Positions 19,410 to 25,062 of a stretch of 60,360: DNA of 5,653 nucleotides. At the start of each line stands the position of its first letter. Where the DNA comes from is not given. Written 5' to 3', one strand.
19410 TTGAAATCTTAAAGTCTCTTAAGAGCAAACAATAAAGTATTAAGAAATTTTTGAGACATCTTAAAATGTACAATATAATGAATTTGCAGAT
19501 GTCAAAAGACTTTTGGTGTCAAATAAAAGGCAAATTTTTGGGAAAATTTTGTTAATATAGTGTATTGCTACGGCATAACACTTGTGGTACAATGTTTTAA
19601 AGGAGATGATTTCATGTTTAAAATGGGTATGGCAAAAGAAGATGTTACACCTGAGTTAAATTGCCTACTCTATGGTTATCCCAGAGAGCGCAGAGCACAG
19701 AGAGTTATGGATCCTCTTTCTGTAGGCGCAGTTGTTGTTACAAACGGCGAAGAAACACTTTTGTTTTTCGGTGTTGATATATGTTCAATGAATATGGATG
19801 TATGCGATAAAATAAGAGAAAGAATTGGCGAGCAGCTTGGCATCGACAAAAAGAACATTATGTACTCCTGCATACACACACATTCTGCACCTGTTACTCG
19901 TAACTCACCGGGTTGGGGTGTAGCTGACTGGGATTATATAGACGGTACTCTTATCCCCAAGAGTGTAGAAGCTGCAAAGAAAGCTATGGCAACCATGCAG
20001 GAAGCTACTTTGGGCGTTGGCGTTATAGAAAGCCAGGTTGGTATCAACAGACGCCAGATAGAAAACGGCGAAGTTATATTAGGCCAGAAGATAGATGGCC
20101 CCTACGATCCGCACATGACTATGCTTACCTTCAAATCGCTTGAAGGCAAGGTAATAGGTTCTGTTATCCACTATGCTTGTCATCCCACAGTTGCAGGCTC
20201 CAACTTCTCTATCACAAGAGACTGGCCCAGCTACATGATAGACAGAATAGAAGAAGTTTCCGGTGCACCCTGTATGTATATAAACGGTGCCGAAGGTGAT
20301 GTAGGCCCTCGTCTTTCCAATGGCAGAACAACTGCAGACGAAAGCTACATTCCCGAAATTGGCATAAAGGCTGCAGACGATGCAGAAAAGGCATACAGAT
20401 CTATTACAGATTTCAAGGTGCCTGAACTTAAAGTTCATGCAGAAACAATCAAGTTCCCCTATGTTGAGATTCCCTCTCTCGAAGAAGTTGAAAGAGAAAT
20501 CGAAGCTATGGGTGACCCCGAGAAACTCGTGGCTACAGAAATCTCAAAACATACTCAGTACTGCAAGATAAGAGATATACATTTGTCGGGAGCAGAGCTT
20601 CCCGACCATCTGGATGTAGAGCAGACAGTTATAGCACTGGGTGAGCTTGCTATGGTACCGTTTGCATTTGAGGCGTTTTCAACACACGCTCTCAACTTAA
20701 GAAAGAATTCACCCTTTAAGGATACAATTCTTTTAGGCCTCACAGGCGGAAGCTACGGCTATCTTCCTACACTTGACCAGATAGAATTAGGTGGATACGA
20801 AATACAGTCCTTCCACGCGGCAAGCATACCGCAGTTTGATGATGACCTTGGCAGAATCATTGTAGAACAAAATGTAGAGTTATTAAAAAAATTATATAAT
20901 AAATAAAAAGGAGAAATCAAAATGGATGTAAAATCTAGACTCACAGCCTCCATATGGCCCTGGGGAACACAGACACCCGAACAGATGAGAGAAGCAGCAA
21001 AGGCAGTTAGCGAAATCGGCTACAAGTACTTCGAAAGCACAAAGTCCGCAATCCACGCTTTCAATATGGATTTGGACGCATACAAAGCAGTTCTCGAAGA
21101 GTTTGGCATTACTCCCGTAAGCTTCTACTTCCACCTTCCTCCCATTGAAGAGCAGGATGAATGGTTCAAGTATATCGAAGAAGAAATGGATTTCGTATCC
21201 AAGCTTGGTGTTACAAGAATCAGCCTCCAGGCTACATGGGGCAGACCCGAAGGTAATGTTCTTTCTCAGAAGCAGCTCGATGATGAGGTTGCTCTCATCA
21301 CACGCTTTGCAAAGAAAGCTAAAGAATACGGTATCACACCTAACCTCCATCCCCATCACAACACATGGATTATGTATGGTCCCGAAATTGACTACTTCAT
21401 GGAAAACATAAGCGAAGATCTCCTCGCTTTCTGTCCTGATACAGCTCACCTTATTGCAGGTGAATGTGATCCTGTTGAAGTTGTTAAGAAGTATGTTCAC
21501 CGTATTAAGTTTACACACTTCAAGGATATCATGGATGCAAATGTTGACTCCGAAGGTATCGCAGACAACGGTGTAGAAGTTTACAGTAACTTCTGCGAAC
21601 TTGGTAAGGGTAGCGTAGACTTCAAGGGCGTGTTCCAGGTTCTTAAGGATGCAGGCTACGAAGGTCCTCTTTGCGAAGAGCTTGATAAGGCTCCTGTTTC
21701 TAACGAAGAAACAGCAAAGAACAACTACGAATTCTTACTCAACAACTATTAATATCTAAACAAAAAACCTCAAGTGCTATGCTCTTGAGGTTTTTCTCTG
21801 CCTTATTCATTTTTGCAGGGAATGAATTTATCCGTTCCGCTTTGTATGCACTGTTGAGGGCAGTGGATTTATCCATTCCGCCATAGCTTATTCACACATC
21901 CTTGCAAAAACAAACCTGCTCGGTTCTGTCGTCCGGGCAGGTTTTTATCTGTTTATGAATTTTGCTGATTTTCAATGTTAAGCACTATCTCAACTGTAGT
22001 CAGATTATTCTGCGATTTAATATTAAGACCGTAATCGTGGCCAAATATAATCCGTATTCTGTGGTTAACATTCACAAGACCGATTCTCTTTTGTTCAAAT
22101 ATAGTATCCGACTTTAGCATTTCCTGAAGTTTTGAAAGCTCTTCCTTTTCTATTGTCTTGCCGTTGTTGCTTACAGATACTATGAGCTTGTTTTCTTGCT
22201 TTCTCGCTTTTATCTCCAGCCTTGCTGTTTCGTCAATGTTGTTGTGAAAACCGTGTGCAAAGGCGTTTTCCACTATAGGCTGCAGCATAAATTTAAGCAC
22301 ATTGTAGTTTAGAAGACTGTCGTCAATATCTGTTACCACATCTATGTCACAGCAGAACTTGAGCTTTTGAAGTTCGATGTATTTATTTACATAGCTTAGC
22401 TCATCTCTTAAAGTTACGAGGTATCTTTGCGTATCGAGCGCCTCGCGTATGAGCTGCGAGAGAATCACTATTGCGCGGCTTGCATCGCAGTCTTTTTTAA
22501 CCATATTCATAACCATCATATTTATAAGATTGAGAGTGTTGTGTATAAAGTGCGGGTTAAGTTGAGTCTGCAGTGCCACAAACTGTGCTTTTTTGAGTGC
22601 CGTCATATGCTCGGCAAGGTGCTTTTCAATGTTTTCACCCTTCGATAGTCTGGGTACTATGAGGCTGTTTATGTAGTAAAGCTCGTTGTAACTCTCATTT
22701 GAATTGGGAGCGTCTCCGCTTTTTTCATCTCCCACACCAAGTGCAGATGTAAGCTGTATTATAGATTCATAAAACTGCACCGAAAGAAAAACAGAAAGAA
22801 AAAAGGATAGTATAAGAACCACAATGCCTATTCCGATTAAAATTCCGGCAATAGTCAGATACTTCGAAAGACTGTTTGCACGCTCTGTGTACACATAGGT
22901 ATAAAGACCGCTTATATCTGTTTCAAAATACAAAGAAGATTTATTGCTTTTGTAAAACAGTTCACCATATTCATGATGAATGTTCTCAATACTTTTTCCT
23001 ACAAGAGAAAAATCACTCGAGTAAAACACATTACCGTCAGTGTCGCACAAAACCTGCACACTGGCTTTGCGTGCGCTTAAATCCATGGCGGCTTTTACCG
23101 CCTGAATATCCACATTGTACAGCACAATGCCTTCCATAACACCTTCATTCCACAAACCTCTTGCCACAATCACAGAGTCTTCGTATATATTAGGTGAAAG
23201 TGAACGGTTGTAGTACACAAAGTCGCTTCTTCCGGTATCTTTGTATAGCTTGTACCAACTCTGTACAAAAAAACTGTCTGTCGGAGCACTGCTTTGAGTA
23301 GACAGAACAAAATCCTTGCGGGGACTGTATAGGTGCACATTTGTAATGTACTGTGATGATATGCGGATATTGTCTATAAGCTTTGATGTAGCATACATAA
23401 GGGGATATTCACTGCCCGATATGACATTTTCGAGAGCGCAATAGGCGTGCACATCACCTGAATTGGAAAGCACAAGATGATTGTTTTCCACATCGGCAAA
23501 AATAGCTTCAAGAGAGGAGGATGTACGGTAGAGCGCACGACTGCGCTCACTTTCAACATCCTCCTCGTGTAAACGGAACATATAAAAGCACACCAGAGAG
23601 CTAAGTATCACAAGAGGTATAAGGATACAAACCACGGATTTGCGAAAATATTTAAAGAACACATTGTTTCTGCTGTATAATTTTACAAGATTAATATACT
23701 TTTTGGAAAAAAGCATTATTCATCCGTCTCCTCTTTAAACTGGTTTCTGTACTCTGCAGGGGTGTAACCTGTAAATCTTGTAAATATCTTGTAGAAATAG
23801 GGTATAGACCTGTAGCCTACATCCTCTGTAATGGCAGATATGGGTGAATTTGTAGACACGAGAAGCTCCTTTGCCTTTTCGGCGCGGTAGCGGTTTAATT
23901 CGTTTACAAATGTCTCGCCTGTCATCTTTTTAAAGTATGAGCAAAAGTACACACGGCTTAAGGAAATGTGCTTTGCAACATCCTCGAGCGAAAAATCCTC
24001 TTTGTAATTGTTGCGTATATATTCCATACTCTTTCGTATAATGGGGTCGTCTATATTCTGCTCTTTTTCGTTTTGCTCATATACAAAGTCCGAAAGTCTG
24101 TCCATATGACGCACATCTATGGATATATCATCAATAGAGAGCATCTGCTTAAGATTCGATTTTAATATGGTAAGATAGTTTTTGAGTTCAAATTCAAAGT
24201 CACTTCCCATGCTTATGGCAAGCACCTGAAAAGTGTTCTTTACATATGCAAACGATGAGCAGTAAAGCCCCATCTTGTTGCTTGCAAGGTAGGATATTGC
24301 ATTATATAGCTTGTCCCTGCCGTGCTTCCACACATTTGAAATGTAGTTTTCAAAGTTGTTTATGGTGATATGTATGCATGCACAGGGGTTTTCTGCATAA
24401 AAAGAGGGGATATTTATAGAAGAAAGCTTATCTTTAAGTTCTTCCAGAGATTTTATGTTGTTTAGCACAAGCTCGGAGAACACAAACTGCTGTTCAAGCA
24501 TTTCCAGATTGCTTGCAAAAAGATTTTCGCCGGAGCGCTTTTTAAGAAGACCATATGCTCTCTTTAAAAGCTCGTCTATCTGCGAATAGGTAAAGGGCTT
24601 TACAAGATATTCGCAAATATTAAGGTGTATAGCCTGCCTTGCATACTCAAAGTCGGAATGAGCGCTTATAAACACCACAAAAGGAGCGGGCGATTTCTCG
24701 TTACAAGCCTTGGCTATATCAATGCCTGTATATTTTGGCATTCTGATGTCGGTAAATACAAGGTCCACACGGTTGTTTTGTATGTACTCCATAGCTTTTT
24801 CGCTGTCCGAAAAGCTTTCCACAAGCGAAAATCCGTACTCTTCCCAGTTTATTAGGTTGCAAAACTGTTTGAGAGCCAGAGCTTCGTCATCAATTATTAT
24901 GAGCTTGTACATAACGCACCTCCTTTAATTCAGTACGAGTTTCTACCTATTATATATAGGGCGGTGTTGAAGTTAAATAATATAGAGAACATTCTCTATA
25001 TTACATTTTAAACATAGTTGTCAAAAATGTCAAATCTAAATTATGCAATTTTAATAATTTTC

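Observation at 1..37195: A 37-kb Gram-positive PUL-like island whose enzyme set matches no pathway I recognise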

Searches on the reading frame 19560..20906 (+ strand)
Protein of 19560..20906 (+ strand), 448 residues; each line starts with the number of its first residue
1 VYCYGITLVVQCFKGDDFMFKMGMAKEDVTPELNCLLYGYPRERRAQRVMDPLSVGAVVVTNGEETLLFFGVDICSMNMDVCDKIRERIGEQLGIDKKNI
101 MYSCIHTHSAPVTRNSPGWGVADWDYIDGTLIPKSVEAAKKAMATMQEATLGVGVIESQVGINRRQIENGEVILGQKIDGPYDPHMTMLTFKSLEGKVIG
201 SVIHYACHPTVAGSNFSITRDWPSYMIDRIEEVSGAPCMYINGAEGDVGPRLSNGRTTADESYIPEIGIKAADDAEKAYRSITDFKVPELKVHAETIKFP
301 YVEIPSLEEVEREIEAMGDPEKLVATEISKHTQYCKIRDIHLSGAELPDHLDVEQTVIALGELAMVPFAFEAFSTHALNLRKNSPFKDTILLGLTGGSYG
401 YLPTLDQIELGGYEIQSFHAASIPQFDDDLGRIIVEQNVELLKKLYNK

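Call 5: search_protein_families(library=pfam, proteins=[window:19560-20906:+], max_evalue=0.01)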
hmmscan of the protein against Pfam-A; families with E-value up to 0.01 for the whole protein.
window:19560-20906:+ (448 aa): 1 family
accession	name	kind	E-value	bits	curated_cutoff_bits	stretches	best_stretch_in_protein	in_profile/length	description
PF04734.18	Ceramidase_alk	-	1e-09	38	32.1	1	20-221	1-217/509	Neutral/alkaline non-lysosomal ceramidase, N-terminal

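Call 8: search_protein_families(library=ncbifam, proteins=[window:19560-20906:+], max_evalue=0.01)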
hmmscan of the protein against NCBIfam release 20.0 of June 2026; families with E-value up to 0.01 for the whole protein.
window:19560-20906:+ (448 aa): 0 families

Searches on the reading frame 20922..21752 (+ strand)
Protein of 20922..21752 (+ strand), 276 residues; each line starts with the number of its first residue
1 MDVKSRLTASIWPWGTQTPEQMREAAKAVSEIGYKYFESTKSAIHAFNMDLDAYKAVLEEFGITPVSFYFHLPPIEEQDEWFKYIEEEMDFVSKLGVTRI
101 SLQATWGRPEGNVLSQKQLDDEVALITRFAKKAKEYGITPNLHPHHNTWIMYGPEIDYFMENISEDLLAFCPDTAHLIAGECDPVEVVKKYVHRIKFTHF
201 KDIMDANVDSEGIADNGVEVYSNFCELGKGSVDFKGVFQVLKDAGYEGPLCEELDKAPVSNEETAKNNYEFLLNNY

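Call 5: search_protein_families(library=pfam, proteins=[window:20922-21752:+], max_evalue=0.01)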
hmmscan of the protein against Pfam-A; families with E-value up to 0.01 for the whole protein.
window:20922-21752:+ (276 aa): 2 families
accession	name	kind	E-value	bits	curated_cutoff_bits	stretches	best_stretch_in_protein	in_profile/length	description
PF01261.30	AP_endonuc_2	-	4.4e-26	92.5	31.1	1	27-272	2-246/249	Xylose isomerase-like TIM barrel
PF03786.19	UxuA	-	0.0071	15.6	23.7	0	181-251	252-315/352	D-mannonate dehydratase (UxuA)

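Call 8: search_protein_families(library=ncbifam, proteins=[window:20922-21752:+], max_evalue=0.01)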
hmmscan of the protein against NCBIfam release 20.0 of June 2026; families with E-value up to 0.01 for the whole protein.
window:20922-21752:+ (276 aa): 7 families
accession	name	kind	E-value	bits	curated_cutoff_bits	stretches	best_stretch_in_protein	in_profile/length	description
TIGR04379.1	myo_inos_iolE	equivalog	7.1e-24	84.9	290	1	26-262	29-274/290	myo-inosose-2 dehydratase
NF009689.0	PRK13210.1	subfamily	2.5e-05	23.6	200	1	160-257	170-259/286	L-ribulose-5-phosphate 3-epimerase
NF041277.1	coba_remo_CbiR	equivalog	3.8e-05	23.3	105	1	156-253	150-233/249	cobamide remodeling phosphodiesterase CbiR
NF041099.2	keto_glucon_epim_IolO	equivalog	0.00011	21.6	300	1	222-272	214-264/269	5-keto-L-gluconate epimerase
NF009688.0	PRK13209.1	subfamily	0.0016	17.5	317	1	225-263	225-264/286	L-ribulose-5-phosphate 3-epimerase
TIGR00542.1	hxl6Piso_put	equivalog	0.0032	16.8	272.15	1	159-254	168-249/279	L-ribulose-5-phosphate 3-epimerase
NF002198.0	PRK01060.1-3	equivalog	0.0034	17.1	244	1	156-246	147-230/253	deoxyribonuclease IV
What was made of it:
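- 20922..21752 (+): Xylose-isomerase-like TIM barrel, IolE-like (keto-sugar dehydratase/eliminase type). NCBIfam IolE 85 bits, below the cut-off of 290 (calls 5, 8).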

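Call 57: search_solved_structures(query=window:20922-21752:+, max_evalue=0.001)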
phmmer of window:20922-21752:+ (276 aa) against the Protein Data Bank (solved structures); distinct sequences matched with E-value up to 0.001: 7.
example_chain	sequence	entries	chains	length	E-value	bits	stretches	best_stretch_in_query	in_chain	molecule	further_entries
3cny_A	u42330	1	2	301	4.4e-11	46.1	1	115-259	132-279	Inositol catabolism protein IolE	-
3lmz_A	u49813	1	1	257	1.9e-08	37.5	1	126-256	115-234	Putative sugar isomerase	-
9zmu_A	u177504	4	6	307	3.7e-07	33.3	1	44-258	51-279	Iole protein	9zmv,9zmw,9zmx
8tct_A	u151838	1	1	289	6.1e-05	26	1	116-205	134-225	Sugar phosphate isomerase/epimerase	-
8tcd_B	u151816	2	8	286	8.3e-05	25.6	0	125-204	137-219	Sugar phosphate isomerase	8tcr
8tcs_D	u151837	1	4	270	0.0001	25.2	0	125-205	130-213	Xylose isomerase-like TIM barrel domain-containing protein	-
3tva_A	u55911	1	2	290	0.00029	23.8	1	151-263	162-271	Xylose isomerase domain protein TIM barrel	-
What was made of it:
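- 20922..21752 (+): PDB matches are 3cny IolE (4e-11) and 8tct/8tcd/8tcs sugar phosphate isomerase/epimerase (call 57).
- Closest known: 3-keto-glycoside and inositol-type pathways. Same: The TIM barrel's best relatives are IolE and the 8tct/8tcd/8tcs sugar phosphate isomerase/epimerase proteins (call 57).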

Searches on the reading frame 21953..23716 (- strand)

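Call 6: search_protein_families(library=pfam, proteins=[window:21953-23716:-], max_evalue=0.01)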
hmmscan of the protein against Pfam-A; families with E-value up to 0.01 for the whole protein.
window:21953-23716:- (587 aa): 2 families
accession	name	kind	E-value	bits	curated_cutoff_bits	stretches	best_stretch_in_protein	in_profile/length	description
PF06580.19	His_kinase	-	1.3e-20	73.8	25.2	1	377-454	1-77/81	Histidine kinase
PF02518.31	HATPase_c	-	1.3e-05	26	26.4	1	474-560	6-89/111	Histidine kinase-, DNA gyrase B-, and HSP90-like ATPase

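Call 9: search_protein_families(library=ncbifam, proteins=[window:21953-23716:-], max_evalue=0.01)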
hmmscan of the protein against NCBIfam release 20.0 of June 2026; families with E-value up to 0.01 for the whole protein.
window:21953-23716:- (587 aa): 3 families
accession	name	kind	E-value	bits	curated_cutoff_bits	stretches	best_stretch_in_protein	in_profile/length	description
NF033091.0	HK_VanS_ACDEFG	equivalog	0.00029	20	400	1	422-579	144-292/293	vancomycin resistance histidine kinase VanS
TIGR01925.2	spIIAB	equivalog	0.00079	19.3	135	1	461-547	25-108/137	anti-sigma F factor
TIGR02966.1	phoR_proteo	equivalog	0.0045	16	334.2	1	417-532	172-283/333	phosphate regulon sensor histidine kinase PhoR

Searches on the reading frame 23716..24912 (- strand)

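Call 6: search_protein_families(library=pfam, proteins=[window:23716-24912:-], max_evalue=0.01)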
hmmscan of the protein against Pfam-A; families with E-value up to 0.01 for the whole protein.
window:23716-24912:- (398 aa): 4 families
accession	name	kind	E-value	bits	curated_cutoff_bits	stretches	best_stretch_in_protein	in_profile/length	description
PF00072.30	Response_reg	-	2.2e-23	83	30.2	1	5-115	2-109/111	Response regulator receiver domain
PF12833.13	HTH_18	-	5.3e-19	68.7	33.6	1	313-391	2-80/80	Helix-turn-helix domain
PF00165.29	HTH_AraC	-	2.5e-15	56.6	26.6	2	353-390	6-42/42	Bacterial regulatory helix-turn-helix proteins, AraC family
PF21194.3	TadZ-like_ARD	-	0.0014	19.4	27.4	1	3-58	4-59/108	TadZ-like, receiver domain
